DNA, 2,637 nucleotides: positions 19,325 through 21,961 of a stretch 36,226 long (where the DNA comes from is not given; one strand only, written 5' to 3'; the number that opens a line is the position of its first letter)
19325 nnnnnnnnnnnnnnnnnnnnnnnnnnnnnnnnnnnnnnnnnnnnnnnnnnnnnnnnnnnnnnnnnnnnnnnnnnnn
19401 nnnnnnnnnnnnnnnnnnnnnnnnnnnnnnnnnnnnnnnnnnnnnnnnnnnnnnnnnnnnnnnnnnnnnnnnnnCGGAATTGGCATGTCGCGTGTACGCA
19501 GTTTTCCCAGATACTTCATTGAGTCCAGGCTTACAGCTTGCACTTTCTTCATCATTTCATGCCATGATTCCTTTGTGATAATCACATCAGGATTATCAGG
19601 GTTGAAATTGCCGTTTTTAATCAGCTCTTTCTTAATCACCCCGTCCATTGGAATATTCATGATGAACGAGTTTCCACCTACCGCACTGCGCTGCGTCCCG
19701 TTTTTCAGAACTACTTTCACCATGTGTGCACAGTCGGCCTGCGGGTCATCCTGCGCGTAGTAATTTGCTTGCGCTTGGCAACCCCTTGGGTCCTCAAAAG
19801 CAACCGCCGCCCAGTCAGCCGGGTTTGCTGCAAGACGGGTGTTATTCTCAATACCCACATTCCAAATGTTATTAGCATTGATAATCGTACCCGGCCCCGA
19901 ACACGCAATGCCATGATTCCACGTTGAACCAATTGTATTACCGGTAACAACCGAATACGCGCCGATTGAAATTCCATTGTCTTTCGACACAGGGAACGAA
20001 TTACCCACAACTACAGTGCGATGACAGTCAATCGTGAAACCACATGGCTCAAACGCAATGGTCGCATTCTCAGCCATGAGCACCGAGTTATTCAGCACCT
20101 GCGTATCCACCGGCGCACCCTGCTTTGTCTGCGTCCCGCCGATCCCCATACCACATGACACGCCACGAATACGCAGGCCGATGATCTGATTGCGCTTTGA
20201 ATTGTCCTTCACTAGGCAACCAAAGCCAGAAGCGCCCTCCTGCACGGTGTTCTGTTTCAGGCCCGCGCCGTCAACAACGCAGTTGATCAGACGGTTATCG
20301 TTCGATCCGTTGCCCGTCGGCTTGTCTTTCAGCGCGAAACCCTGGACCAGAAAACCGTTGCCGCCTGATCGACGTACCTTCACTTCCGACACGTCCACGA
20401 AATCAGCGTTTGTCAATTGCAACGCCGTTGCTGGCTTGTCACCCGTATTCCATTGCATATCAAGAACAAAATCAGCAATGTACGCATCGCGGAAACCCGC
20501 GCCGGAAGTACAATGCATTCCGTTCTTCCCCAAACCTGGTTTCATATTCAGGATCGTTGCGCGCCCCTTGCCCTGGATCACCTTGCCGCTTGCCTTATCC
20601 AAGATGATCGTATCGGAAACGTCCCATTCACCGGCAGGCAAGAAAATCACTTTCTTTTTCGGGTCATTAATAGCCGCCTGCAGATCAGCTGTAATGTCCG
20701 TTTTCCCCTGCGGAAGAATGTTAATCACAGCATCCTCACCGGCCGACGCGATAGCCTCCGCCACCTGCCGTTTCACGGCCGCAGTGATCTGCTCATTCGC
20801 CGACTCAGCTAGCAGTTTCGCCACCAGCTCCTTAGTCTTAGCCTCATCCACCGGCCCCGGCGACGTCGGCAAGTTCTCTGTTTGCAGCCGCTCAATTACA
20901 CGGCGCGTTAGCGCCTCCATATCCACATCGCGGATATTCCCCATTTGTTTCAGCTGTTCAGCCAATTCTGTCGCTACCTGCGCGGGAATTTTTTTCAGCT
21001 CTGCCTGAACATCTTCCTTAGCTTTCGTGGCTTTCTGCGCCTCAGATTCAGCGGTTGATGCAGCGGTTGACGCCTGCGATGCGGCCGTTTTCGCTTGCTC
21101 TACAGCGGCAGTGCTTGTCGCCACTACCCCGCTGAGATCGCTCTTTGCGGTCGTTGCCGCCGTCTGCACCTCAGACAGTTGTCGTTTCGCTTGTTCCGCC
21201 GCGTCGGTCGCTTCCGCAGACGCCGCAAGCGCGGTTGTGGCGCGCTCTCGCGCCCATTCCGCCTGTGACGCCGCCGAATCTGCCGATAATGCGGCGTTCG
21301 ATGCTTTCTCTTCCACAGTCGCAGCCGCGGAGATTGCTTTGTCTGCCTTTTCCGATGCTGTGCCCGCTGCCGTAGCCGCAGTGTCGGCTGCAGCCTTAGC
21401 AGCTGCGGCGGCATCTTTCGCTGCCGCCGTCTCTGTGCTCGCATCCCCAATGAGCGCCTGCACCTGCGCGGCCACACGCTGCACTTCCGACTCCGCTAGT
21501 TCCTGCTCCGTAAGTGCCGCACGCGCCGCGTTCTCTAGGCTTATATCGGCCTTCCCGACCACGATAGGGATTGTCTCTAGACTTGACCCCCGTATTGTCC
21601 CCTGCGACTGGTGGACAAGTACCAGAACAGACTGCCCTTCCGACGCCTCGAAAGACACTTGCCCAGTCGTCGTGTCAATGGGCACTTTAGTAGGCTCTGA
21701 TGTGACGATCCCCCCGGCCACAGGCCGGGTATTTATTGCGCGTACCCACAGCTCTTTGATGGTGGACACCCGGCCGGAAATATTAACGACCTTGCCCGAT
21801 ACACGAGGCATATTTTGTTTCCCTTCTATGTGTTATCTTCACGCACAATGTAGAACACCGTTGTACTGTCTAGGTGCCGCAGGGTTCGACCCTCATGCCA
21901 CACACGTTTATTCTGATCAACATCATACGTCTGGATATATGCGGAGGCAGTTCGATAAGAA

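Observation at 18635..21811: Tail fibre with two different putative polysaccharide-degrading modules, including a Spherulin-4/Sph3-like (GH135-type) C-terminal domain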

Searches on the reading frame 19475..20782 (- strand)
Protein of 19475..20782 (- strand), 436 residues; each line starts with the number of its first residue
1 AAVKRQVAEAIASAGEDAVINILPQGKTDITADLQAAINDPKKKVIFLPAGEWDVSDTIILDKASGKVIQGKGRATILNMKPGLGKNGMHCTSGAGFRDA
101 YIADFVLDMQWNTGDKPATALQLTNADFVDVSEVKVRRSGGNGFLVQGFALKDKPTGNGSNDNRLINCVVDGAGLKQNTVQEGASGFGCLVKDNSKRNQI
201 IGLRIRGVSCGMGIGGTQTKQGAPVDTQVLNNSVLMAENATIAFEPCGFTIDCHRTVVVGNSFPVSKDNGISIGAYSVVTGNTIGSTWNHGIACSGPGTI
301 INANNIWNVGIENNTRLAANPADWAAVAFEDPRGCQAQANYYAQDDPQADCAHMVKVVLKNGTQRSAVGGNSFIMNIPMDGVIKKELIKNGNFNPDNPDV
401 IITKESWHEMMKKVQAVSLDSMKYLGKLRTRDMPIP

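Call 11: search_solved_structures(query=window:19475-20782:-, max_evalue=10, show_alignments=2)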
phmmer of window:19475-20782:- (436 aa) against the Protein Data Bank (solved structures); distinct sequences matched with E-value up to 10: 1.
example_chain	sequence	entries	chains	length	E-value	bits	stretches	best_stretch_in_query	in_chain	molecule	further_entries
9asq_H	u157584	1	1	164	0.34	13.2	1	315-368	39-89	Serine/arginine-rich splicing factor 3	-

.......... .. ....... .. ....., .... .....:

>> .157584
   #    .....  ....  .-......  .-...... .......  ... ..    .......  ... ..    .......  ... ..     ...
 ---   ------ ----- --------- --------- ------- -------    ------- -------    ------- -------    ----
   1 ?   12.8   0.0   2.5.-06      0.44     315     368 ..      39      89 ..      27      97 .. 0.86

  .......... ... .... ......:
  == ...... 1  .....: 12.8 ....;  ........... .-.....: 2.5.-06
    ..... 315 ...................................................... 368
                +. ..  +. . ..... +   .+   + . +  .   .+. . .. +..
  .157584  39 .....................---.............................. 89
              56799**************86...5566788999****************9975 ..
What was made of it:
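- Tried and rejected: The single-sequence PDB search with the central segment gave only a chance hit (call 11).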

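Call 14: find_homologous_proteins(query=window:19475-20782:-, max_evalue=0.001)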
Query window:19475-20782:- (436 aa): 3 proteins with E <= 0.001 among 4427 candidates.
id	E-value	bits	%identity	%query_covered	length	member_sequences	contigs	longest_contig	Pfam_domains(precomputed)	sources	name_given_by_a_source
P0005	4.0e-44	170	35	72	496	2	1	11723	PF13229.13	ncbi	-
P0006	3.6e-40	156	36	77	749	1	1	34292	PF13229.13,PF12138.15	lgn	-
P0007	1.7e-27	115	32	83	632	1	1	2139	PF12708.13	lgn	-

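Call 36: predict_structure(alignment_id=A2)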
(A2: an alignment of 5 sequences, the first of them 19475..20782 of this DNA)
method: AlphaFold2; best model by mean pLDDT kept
length: 436 residues; sequences in the alignment: 5
mean_pLDDT: 74.7   pTM: 0.79
mean pLDDT of the five models: 74.7, 73.1, 70.7, 69.9, 67.7
residues with pLDDT >= 90: 125; 70-90: 169; 50-70: 66; < 50: 76
segments of 3 or more residues with pLDDT < 50: 1-4, 364-372, 377-436
pLDDT, mean of each block of 10 residues (from residue 1): 51 74 80 92 91 92 87 94 82 78 94 84 90 93 88 59 93 70 75 89 89 72 86 83 76 85 88 90 88 87 84 59 77 76 77 71 49 48 43 39 43 38 35 29
secondary structure, 60 per line:
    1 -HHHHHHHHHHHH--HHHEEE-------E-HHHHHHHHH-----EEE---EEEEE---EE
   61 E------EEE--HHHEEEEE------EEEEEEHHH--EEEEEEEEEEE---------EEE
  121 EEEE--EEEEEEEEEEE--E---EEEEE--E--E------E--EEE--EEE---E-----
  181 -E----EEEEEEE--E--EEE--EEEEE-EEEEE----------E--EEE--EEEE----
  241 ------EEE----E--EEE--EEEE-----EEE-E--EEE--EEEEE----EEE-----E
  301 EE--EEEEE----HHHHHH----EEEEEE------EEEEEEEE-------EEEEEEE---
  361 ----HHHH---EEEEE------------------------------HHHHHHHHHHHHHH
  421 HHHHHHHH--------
elements in order: H2-13 E19-21 H31-39 E45-47 E51-55 E59-61 E68-70 E76-80 E87-92 E98-108 E118-124 E127-137 E144-148 E164-166 E169-171 E187-193 E199-201 E204-208 E210-214 E228-230 E233-236 E247-249 E257-259 E262-265 E271-273 E278-280 E283-287 E292-294 E300-302 E305-309 H314-319 E324-329 E336-343 E351-357 H365-368 E372-376 H407-428
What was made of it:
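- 19667..20782 (-): Right-handed parallel beta-helix module, residues 344-715 (putative glycanase or lyase, or a glycan-binding groove). AF2 model pTM 0.79, beta-strands from about residue 362 to 719 (call 36).
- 19442..19666 (-): Linker or neck, residues 716-790, with one predicted helix (about residues 750-771). Low pLDDT, helix at model positions 407-428 (call 36).
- On Right-handed beta-helix, pectate-lyase-like superfamily (Pfam PF13229 / PF12708 clan): AF2 pTM 0.79 with more than 30 short strands (call 36).
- Checked: The beta-helix region is confirmed by an AlphaFold2 model, with strands from about residue 362 to 719 and pTM 0.79 (call 36).
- The model has pTM 0.79 (call 36).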

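Call 40: fold_search(model_id=the predicted structure, library=pdb)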
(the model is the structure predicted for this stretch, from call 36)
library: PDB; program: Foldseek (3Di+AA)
matches with E <= 10: 424; with E <= 0.001: 182
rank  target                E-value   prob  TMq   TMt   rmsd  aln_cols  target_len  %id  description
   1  6k0q_A                2.0e-09  1.00  0.57  0.46   6.3       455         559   16  Catalytic domain of GH87 alpha-1,3-glucanase D1068A in complex with nigerose (released 2019-12-25)
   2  6k0s_A                5.6e-09  1.00  0.59  0.48   5.3       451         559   16  Catalytic domain of GH87 alpha-1,3-glucanase D1069A in complex with nigerose (released 2019-12-25)
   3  7chu_A                6.7e-09  1.00  0.57  0.48   6.9       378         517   15  Geobacillus virus E2 - ORF18 (released 2021-04-14)
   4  9ozl_C                1.3e-08  1.00  0.43  0.51  10.4       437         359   15  Crystal structure of the polysaccharide lyase RbmB from Vibrio cholerae (released 2026-03-11)
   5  6k0v_A                2.4e-08  1.00  0.51  0.41   7.6       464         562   17  Catalytic domain of GH87 alpha-1,3-glucanase D1069A in complex with tetrasaccharides (released 2019-12-25)
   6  6k0m                  2.6e-08  1.00  0.60  0.48   5.4       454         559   15  Catalytic domain of GH87 alpha-1,3-glucanase from Paenibacillus glycanilyticus FH11 (released 2019-12-25)
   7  6k0p_A                3.6e-08  1.00  0.59  0.47   5.5       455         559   15  Catalytic domain of GH87 alpha-1,3-glucanase D1045A in complex with nigerose (released 2019-12-25)
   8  9ozl_B                5.1e-08  1.00  0.33  0.40  11.8       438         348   13  Crystal structure of the polysaccharide lyase RbmB from Vibrio cholerae (released 2026-03-11)
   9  9ozl_A                6.1e-08  1.00  0.42  0.50  11.3       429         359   14  Crystal structure of the polysaccharide lyase RbmB from Vibrio cholerae (released 2026-03-11)
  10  2pyh_B                8.3e-08  1.00  0.48  0.54   9.3       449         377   13  Azotobacter vinelandii Mannuronan C-5 epimerase AlgE4 A-module complexed with mannuronan trisaccharide (released 2008-05-27)
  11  9ozl_D                1.1e-07  1.00  0.44  0.52  10.3       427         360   15  Crystal structure of the polysaccharide lyase RbmB from Vibrio cholerae (released 2026-03-11)
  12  2vbm_A                1.2e-07  1.00  0.44  0.39   7.6       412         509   14  Tailspike protein of bacteriophage Sf6 complexed with tetrasaccharide (released 2008-04-22)
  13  9ozd_B                1.4e-07  1.00  0.43  0.50  10.0       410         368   15  Crystal structure of the polysaccharide lyase RbmB from Vibrio cholerae bound to Vibrio Polysaccharide (released 2026-03-11)
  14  2pyg_A                1.5e-07  1.00  0.50  0.58   7.1       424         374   13  Azotobacter vinelandii Mannuronan C-5 epimerase AlgE4 A-module (released 2008-05-27)
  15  9ozd_A                2.0e-07  1.00  0.48  0.56   9.3       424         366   14  Crystal structure of the polysaccharide lyase RbmB from Vibrio cholerae bound to Vibrio Polysaccharide (released 2026-03-11)
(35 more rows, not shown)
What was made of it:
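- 19667..20782 (-): Foldseek PDB matches: GH87 6k0q E 2e-9, GVE2 ORF18 7chu, RbmB 9ozl, AlgE4, Sf6 and CBA120 tailspikes (call 40).
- On Right-handed beta-helix, pectate-lyase-like superfamily (Pfam PF13229 / PF12708 clan): There are 182 PDB matches at E <= 1e-3, and all of the 50 listed are beta-helix proteins (call 40).
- Fold matches are all glycan-active beta-helices and tailspikes (call 40). Fold matches include non-hydrolytic beta-helices such as the adhesin PfbA and the AlgE epimerases (call 40).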

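Call 41: find_encoding_contigs(protein=P0006, flank=10000, max_places=3)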
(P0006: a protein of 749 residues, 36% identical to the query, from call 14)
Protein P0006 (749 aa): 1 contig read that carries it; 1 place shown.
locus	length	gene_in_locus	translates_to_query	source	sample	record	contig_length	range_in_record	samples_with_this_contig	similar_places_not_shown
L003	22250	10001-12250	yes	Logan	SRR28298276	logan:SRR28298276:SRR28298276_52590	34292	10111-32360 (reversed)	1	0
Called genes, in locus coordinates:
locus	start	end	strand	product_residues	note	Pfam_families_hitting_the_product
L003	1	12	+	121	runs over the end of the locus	-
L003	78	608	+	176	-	PF02195:ParB_N (weak)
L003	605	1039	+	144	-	PF13384:HTH_23 (weak)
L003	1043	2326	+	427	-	PF03237:Terminase_6N, PF04466:Terminase_3, PF17288:Terminase_3C (weak), PF17289:Terminase_6C (weak)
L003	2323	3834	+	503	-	PF05133:SPP1_portal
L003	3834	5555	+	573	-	PF06152:Phage_min_cap2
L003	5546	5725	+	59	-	-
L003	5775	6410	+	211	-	-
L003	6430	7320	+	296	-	-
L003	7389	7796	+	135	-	-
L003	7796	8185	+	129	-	-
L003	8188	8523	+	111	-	PF04883:HK97-gp10_like (weak)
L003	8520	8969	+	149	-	PF12691:Phage_tail_terminator_6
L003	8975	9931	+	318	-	-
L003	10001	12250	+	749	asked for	PF12138:Spherulin4, PF13229:Beta_helix (faint)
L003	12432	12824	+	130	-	PF24201:DUF7426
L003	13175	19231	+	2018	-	PF10145:PhageMin_Tail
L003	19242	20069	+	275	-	-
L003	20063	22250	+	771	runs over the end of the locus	PF14594:Sipho_Gp37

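Call 48: find_encoding_contigs(protein=P0005, flank=6000, max_places=2)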
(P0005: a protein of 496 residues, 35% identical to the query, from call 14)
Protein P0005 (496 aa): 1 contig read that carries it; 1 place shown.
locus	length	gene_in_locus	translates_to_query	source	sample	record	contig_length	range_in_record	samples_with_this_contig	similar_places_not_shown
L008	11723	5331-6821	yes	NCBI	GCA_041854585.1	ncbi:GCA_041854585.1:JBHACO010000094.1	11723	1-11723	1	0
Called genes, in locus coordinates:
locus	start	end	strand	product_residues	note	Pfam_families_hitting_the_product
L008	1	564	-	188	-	?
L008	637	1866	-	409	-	PF12679:ABC2_membrane_2, PF12698:ABC2_membrane_3, PF01061:ABC2_membrane (weak)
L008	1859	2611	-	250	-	PF00005:ABC_tran, PF13304:AAA_21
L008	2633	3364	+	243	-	PF00072:Response_reg, PF00486:Trans_reg_C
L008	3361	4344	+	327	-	PF00512:HisKA, PF02518:HATPase_c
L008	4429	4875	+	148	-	PF01272:GreA_GreB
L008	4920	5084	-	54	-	-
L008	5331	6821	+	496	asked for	PF13229:Beta_helix (faint)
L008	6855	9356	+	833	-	PF00690:Cation_ATPase_N, PF00122:E1-E2_ATPase, PF00702:Hydrolase, PF13246:Cation_ATPase, PF00689:Cation_ATPase_C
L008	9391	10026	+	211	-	PF07963:N_methyl (weak)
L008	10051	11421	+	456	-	PF05958:tRNA_U5-meth_tr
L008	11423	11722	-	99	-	?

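Call 81: search_protein_families(library=ncbifam, proteins=[window:19667-20782:-], max_evalue=0.01)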
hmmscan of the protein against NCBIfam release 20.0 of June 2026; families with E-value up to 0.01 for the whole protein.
window:19667-20782:- (372 aa): 0 families

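Call 82: search_solved_structures(query=A5, max_evalue=1, show_alignments=2)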
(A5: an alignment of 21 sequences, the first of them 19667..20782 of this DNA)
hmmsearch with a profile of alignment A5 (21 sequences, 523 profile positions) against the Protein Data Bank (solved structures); distinct sequences matched with E-value up to 1: 13.
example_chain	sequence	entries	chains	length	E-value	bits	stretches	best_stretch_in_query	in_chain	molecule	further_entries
7chu_A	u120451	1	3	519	3e-09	39.4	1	45-142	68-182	Putative pectin lyase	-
7c7d_A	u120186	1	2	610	9.7e-07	31.1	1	20-111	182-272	alpha-1,3-glucanase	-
8jhh_A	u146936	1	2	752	0.00071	21.7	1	71-121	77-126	MnLam55A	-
6k0p_A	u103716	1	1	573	0.0015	20.6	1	45-139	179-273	Alpha-1,3-glucanase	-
6k0q_A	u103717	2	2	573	0.0016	20.5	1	45-139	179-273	Alpha-1,3-glucanase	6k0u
6k0s_A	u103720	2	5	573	0.0019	20.3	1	45-138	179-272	Alpha-1,3-glucanase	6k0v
6k0m_A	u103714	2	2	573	0.0019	20.3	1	46-139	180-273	Alpha-1,3-glucanase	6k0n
8wm1_A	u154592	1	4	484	0.002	20.2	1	212-291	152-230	3-dehydroshikimate dehydratase (DHS dehydratase)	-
7jwf_A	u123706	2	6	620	0.094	14.7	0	144-179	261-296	Glycoside hydrolase family 110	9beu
7jw4_A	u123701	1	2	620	0.094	14.7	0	144-179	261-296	Glycoside hydrolase family 110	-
5zks_A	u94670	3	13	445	0.11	14.4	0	318-366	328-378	DFA-IIIase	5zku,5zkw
5zky_A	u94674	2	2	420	0.12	14.4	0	318-367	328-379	DFA-IIIase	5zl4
9h91_H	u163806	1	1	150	0.46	12.4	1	16-93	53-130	Large ribosomal subunit protein bL9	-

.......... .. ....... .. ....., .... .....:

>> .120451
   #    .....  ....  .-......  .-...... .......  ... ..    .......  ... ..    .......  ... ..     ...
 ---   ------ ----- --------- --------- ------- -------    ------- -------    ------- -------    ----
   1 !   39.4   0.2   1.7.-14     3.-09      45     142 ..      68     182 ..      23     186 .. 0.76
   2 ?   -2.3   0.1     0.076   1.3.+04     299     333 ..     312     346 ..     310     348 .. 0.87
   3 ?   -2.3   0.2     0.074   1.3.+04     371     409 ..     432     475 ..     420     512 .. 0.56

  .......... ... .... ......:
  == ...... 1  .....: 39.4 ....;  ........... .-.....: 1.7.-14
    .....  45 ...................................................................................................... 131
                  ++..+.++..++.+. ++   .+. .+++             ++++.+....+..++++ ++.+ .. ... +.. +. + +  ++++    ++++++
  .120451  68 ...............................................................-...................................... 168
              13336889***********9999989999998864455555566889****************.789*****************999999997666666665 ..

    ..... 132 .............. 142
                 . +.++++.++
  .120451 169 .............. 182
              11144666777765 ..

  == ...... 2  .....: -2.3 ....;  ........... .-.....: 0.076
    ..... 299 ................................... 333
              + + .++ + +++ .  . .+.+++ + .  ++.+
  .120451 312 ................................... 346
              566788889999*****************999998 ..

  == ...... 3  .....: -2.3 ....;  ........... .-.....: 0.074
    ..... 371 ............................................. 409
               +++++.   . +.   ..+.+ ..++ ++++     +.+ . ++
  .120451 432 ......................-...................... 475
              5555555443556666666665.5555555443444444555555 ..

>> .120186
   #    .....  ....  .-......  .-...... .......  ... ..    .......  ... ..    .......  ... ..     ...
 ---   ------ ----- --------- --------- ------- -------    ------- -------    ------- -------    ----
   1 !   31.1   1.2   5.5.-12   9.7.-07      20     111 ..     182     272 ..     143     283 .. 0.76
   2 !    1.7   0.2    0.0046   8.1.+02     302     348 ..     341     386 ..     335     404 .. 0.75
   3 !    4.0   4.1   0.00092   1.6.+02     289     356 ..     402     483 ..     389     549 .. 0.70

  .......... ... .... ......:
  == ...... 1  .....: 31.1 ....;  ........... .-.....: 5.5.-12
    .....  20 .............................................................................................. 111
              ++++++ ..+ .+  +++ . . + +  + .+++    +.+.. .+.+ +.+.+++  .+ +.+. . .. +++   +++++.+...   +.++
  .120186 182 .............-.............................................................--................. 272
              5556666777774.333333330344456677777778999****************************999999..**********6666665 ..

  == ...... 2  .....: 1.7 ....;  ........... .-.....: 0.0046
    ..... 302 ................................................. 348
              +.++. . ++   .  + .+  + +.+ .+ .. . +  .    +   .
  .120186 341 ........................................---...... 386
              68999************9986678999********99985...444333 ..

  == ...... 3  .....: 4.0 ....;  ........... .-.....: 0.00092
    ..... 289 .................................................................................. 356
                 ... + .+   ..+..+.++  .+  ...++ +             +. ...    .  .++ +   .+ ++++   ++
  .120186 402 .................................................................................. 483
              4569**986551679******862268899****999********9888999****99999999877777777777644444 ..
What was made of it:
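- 19667..20782 (-): A profile of its homologues hits 7chu at E 3e-9 and GH87 7c7d at E 1e-6 (call 82).
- On Right-handed beta-helix, pectate-lyase-like superfamily (Pfam PF13229 / PF12708 clan): A family profile hits 7chu at E 3e-9 (call 82).
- A profile links it to the 7chu tailspike and to GH87 (call 82). Sequence-profile links to GH87 and 7chu cover only the N-terminal cap, not a catalytic region (call 82). The best fold and profile matches of the beta-helix are GH87 alpha-1,3-glucanases (calls 40, 82).
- Tried and rejected: A profile was needed (call 82).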

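Call 83: search_protein_families(library=pfam, alignment_id=A5, max_evalue=0.01)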
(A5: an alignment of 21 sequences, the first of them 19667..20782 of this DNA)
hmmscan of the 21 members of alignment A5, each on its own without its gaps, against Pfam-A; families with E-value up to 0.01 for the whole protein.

A. member 1, window:19667-20782:- (372 aa): 1 family
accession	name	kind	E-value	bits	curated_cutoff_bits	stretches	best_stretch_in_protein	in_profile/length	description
PF22816.2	CatAgl_D2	-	5.3e-06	26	27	1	29-70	9-50/389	Alpha-1,3-glucanase catalytic domain D2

B. families by the number of members that match (of 21 scanned): 6 families
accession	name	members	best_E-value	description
PF13229.12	Beta_helix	17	2e-14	Right handed beta helix region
PF12708.12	Pect-lyase_RHGA_epim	9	8.9e-16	Rhamnogalacturonase A/epimerase, pectate lyase-like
PF05048.19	NosD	9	1.8e-11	Periplasmic copper-binding protein (NosD)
PF22816.2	CatAgl_D2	2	5.3e-06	Alpha-1,3-glucanase catalytic domain D2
PF12218.14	End_N_terminal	1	0.0043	N terminal extension of bacteriophage endosialidase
PF05662.19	YadA_stalk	1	0.0067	Coiled stalk of trimeric autotransporter adhesin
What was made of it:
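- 19667..20782 (-): 17 of 21 homologues match PF13229 (call 83).
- On Right-handed beta-helix, pectate-lyase-like superfamily (Pfam PF13229 / PF12708 clan): Its homologues do match: 17 of 21 hit PF13229 and 9 of 21 hit PF12708 (call 83).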

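Call 86: search_protein_families(library=phrogs, proteins=[L003:8975-9928:+, L003:12432-12821:+], max_evalue=0.0001)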
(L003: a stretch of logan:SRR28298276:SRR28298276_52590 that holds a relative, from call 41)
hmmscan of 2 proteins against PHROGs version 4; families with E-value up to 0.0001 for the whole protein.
L003:8975-9928:+ (318 aa): 2 families
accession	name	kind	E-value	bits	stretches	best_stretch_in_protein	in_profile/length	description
phrog_3884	-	tail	9.4e-44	150.1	1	12-164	7-160/162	major tail protein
phrog_820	-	tail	1.2e-05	26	1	34-159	35-151/155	major tail protein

L003:12432-12821:+ (130 aa): 1 family
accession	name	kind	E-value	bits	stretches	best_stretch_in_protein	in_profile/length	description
phrog_3860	-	tail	1.1e-28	101.5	1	2-121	3-119/184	tail assembly chaperone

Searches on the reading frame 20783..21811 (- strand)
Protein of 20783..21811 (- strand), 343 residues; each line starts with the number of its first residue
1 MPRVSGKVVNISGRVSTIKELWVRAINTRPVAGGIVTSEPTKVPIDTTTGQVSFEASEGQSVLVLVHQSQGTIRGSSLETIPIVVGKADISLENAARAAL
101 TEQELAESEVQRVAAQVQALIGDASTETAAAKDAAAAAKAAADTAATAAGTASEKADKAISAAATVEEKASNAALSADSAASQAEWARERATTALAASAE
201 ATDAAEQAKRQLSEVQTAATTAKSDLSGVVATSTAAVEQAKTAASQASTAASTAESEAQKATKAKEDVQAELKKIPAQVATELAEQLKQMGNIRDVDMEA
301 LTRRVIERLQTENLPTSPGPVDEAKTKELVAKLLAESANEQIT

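Call 69: search_dna_similar(query=window:20783-21811:-, collection=phages, mode=protein, max_rows=12)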
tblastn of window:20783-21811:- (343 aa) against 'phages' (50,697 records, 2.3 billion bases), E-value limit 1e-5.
No match.
